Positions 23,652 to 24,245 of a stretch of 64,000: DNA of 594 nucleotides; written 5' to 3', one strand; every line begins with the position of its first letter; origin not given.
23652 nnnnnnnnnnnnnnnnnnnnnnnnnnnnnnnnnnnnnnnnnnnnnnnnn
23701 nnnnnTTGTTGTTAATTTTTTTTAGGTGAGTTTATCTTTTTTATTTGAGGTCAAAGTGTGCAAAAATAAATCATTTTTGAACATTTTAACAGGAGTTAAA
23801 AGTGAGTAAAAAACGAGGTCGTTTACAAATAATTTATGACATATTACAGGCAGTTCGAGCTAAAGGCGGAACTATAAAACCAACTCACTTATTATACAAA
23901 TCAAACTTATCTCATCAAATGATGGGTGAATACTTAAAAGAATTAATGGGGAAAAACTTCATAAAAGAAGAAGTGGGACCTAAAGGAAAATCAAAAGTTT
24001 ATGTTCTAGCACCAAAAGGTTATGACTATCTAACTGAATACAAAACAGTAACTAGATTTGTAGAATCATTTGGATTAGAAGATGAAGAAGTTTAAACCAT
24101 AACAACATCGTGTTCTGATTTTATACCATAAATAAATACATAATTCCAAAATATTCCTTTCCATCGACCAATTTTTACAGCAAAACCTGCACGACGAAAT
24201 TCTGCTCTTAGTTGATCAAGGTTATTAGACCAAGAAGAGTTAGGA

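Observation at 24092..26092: Unusual domain architecture: APC-type permease fused to a C-terminal class I SAM-methyltransferase-like domain, present as two paralogs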

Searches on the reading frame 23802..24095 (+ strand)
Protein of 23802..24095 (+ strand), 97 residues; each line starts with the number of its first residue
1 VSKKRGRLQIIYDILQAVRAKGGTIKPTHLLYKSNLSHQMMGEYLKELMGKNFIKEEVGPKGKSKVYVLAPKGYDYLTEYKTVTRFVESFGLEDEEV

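Call 18: search_protein_families(library=pfam, proteins=[window:23802-24095:+], max_evalue=0.01)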
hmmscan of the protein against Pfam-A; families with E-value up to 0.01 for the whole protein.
window:23802-24095:+ (97 aa): 1 family
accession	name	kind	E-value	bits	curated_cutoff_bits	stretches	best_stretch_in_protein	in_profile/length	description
PF14947.12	HTH_45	-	1.9e-16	60.3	25.5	1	4-86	1-75/77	Winged helix-turn-helix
